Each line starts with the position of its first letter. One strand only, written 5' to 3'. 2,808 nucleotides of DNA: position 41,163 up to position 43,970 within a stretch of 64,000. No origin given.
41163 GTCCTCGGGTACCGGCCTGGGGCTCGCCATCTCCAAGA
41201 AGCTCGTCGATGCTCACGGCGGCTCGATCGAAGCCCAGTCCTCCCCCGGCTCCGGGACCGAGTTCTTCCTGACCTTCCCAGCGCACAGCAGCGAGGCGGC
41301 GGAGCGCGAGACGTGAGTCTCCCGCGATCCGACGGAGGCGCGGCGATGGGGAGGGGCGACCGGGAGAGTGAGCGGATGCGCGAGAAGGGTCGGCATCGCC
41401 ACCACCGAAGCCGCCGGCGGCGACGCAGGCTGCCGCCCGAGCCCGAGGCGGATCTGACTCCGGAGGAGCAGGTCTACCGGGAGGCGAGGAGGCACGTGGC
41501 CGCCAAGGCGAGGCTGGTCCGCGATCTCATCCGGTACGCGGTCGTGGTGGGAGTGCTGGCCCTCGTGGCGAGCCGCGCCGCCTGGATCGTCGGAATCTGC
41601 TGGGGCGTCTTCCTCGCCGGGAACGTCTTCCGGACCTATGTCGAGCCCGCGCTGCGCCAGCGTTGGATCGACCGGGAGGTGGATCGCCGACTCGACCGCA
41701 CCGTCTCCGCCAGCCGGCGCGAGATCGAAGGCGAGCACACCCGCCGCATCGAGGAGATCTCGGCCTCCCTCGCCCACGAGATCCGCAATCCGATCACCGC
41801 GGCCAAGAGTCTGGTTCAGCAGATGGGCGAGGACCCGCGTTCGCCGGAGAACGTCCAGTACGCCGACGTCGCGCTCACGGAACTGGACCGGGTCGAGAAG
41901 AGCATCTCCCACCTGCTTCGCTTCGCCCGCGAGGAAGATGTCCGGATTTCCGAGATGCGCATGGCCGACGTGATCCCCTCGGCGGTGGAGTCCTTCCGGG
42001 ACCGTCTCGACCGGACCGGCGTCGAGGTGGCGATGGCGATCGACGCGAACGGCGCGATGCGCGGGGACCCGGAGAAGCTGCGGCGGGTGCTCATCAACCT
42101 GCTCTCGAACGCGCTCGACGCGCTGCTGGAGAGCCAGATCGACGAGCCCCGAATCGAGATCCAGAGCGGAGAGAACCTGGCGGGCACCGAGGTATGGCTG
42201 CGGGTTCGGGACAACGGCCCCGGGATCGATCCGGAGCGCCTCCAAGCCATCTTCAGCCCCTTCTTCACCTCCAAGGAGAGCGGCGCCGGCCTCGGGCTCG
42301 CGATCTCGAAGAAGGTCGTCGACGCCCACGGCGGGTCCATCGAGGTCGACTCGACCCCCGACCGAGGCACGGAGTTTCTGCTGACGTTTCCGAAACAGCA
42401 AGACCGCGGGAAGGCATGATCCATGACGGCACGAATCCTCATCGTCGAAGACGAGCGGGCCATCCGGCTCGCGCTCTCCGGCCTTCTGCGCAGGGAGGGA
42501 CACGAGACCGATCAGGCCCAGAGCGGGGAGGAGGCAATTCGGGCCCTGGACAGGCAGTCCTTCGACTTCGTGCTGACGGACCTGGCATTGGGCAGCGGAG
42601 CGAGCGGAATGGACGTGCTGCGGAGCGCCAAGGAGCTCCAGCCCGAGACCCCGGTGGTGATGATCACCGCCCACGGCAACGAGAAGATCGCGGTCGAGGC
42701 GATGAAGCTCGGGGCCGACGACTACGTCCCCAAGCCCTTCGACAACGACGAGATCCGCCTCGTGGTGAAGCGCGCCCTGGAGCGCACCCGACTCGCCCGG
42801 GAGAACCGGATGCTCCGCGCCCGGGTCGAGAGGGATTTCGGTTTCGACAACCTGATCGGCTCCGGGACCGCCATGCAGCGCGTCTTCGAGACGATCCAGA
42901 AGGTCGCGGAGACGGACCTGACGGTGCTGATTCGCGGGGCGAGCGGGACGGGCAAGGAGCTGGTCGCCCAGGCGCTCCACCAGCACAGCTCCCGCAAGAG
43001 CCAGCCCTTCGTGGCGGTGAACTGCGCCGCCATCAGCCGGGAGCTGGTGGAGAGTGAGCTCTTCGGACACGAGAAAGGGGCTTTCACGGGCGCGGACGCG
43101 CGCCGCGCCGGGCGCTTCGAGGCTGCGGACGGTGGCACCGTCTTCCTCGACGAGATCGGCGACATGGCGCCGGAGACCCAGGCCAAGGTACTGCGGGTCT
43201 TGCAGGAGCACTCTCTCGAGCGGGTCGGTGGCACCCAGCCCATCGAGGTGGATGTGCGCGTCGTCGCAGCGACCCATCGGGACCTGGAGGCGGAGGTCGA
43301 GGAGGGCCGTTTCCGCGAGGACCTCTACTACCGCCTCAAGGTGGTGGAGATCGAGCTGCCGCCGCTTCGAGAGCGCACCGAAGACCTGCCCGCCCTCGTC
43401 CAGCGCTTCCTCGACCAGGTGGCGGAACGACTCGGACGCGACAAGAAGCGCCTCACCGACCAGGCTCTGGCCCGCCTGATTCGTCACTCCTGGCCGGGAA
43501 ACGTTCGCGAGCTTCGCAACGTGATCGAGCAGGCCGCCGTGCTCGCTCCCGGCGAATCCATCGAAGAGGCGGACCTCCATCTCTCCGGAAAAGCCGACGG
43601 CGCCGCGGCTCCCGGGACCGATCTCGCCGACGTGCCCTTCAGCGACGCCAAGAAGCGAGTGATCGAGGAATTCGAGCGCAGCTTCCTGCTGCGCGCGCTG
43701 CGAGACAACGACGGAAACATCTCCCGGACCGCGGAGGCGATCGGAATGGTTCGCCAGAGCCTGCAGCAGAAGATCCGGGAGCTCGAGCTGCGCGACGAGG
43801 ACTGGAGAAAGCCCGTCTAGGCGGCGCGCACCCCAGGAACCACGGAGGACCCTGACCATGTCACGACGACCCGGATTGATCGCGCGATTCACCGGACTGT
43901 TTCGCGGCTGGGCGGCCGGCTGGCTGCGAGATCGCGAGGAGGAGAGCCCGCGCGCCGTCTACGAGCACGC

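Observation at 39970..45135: Candidate undescribed Psp-like system: twin 2TM kinases + NtrC-type activator + PspA/ESCRT-III + membrane protein under a sigma54 promoter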

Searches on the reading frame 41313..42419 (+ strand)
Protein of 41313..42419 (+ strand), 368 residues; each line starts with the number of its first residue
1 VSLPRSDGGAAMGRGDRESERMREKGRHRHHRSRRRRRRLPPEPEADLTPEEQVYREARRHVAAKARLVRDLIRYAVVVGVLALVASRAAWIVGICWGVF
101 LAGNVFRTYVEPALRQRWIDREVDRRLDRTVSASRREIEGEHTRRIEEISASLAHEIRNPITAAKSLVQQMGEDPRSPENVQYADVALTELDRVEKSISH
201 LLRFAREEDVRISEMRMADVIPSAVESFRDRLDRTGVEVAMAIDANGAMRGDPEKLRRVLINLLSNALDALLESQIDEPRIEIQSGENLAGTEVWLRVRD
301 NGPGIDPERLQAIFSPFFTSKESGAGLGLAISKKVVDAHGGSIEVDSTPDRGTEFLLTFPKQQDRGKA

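Call 3: search_protein_families(library=pfam, proteins=[window:41313-42419:+], max_evalue=0.01)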
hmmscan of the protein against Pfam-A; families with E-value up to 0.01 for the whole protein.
window:41313-42419:+ (368 aa): 5 families
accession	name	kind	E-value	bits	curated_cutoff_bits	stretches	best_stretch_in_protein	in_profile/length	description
PF02518.31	HATPase_c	-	2.9e-29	102.2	26.4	1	251-362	1-110/111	Histidine kinase-, DNA gyrase B-, and HSP90-like ATPase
PF00512.31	HisKA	-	3e-11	43.6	26.9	1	148-208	4-64/66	His Kinase A (phospho-acceptor) domain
PF13239.11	2TM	-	1.2e-06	28.9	24.8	1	57-127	2-78/79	2TM domain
PF13589.12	HATPase_c_3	-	0.0087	16.5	25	0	257-320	4-60/137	Histidine kinase-, DNA gyrase B-, and HSP90-like ATPase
PF14501.12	HATPase_c_5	-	0.0087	16.4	22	0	256-347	6-90/102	GHKL domain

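Call 39: search_protein_families(library=ncbifam, proteins=[window:41346-42419:+], max_evalue=0.01)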
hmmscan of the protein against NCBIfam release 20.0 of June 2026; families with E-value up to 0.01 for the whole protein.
window:41346-42419:+ (357 aa): 90 families (the best 25 are shown)
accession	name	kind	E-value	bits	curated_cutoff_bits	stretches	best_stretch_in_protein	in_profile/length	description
NF008468.0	PRK11360.1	equivalog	1.2e-53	182.5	646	1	137-353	398-611/616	two-component system sensor histidine kinase AtoS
NF007688.0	PRK10364.1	equivalog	3.1e-44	151.5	479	1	122-354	222-455/460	two-component system sensor histidine kinase ZraS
NF010411.0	PRK13837.1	equivalog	2.4e-32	111.8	647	1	131-352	443-677/828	two-component system VirA-like sensor kinase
NF046044.1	PnpS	equivalog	1.6e-31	109.8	400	1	140-349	175-390/390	two-component system histidine kinase PnpS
NF053867.1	SprKinKinDBac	equivalog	2e-31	109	775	1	117-352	268-499/500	sporulation kinase KinD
TIGR01386.1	cztS_silS_copS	subfamily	2.5e-29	102.5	292.55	1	132-349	238-457/457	heavy metal sensor histidine kinase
TIGR02966.1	phoR_proteo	equivalog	5.4e-27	94.7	334.2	1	138-348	117-333/333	phosphate regulon sensor histidine kinase PhoR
NF008312.0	PRK11100.1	equivalog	8.7e-27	94.1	356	1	114-351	237-475/477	two-component system sensor histidine kinase CreC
NF052574.1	HisKinEspCMyxo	equivalog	9.9e-27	93.4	1200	1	136-351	418-638/785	serine histidine kinase EspC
NF006800.0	PRK09303.1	equivalog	1.7e-25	89.8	342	1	135-352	151-379/383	histidine kinase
NF047466.1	hybrid_RR_LvrB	exception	8.3e-25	87.7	500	1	138-350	155-376/377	hybrid histidine kinase/response regulator LvrB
TIGR02916.1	PEP_his_kin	equivalog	2.5e-24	85.9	300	1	135-349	475-679/679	XrtA/PEP-CTERM system histidine kinase PrsK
NF033092.0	HK_WalK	equivalog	2.8e-24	85.6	725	1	137-349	374-593/594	cell wall metabolism sensor histidine kinase WalK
TIGR02956.1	TMAO_torS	equivalog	3.8e-24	84.9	676.5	1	140-350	469-682/967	TMAO reductase system sensor histidine kinase/response regulator TorS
NF040691.1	MtrAB_MtrB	equivalog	6.5e-24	84.8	450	1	142-353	278-495/507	MtrAB system histidine kinase MtrB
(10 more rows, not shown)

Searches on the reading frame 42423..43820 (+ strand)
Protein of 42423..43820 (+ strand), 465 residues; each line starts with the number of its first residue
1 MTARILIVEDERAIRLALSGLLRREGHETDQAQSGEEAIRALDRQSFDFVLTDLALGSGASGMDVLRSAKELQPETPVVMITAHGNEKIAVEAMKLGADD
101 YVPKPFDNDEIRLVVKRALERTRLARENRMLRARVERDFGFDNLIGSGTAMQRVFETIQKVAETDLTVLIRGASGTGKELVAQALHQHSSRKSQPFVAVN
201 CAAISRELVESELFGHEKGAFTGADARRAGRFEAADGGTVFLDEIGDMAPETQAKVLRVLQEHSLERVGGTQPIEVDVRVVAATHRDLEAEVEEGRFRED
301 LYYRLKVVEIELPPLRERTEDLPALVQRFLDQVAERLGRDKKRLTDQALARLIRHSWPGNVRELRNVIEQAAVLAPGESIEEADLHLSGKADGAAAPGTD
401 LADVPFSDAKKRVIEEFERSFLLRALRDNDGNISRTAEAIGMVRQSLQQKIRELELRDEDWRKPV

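Call 3: search_protein_families(library=pfam, proteins=[window:42423-43820:+], max_evalue=0.01)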
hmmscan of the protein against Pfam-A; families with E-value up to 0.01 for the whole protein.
window:42423-43820:+ (465 aa): 11 families
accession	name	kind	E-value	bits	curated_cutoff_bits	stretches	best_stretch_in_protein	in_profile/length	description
PF00158.32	Sigma54_activat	-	6.9e-76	254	20.2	1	144-311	1-168/168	Sigma-54 interaction domain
PF00072.30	Response_reg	-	1.8e-28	99.4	30.2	1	5-115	1-110/111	Response regulator receiver domain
PF14532.12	Sigma54_activ_2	-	9.7e-25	87.8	25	1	145-315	1-138/138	Sigma-54 interaction domain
PF25601.1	AAA_lid_14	-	1.1e-24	86.5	27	1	316-388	1-73/87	AAA+ ATPase lid domain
PF07728.20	AAA_5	-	1.1e-08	35.6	22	1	168-286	2-123/139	AAA domain (dynein-related subfamily)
PF02954.25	HTH_8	-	6.5e-08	32.6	22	1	414-453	2-41/42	Bacterial regulatory protein, Fis family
PF00004.35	AAA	-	6.7e-05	23.8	21.2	1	168-301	1-127/131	ATPase family associated with various cellular activities (AAA)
PF07724.20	AAA_2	-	0.00028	21.4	27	1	167-275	5-113/166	AAA domain (Cdc48 subfamily)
PF13191.12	AAA_16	-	0.00054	20.9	32.6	1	144-263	2-123/167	AAA ATPase domain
PF13556.12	HTH_30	-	0.0019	18.4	27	1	423-455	5-37/59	PucR C-terminal helix-turn-helix domain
PF20274.4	cREC_REC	-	0.0066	17.5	27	0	6-95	3-83/88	Cyclic-phosphate processing Receiver domain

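Call 39: search_protein_families(library=ncbifam, proteins=[window:42423-43820:+], max_evalue=0.01)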
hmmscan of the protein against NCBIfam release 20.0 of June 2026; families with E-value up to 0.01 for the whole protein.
window:42423-43820:+ (465 aa): 123 families (the best 25 are shown)
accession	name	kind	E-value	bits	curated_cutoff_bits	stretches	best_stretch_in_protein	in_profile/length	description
TIGR01818.1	ntrC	equivalog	5.2e-142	473.9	558.6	1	5-454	1-463/463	nitrogen regulation protein NR(I)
NF008469.0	PRK11361.1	equivalog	6.5e-136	453.7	714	1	3-455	5-455/461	acetoacetate metabolism transcriptional regulator AtoC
NF051870.1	NAssimRespRegNtrX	equivalog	9.8e-133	443.3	600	1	4-454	3-450/452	nitrogen assimilation response regulator NtrX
TIGR02915.1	PEP_resp_reg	equivalog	1.3e-129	433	502.6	1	5-456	1-444/445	PEP-CTERM-box response regulator transcription factor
NF007689.0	PRK10365.1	equivalog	6.7e-121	404.1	760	1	4-451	7-439/441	sigma-54-dependent response regulator transcription factor ZraR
NF008176.1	PRK10923.1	equivalog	7.3e-118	394.1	620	1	4-456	5-468/469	nitrogen regulation protein NR(I)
TIGR01817.1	nifA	equivalog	8.7e-116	387.8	528.85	1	121-391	177-444/534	nif-specific transcriptional activator NifA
NF041946.1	LuxO_transreg_Vib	equivalog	1.3e-110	370.4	800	1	8-385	2-376/463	quorum-sensing sigma-54 dependent transcriptional regulator LuxO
NF011695.0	PRK15115.1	equivalog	3.5e-108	362.2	763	1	2-461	6-443/445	two-component system response regulator GlrR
NF003451.0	PRK05022.1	equivalog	4.2e-104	349.1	476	1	119-457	168-511/512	nitric oxide reductase transcriptional regulator NorR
NF050807.1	TransRegFlbDCaul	equivalog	5.2e-103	345.3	750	1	24-454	22-438/454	sigma-54-dependent transcriptional regulator FlbD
NF038308.1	RNA_repair_RtcR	equivalog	1.7e-102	344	650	1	80-448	116-505/530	RNA repair transcriptional activator RtcR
NF041552.1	TF_PrdR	equivalog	6.6e-100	335.1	795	1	135-453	261-575/577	sigma-54 dependent transcriptional regulator PrdR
NF049963.1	RespRegFlgRCampy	domain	8.9e-98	327.9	750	1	5-456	3-429/429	fla regulon two-component system response regulator FlgR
TIGR02329.1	propionate_PrpR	equivalog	2.5e-90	303.6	499.2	1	108-451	172-524/526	propionate catabolism operon regulatory protein PrpR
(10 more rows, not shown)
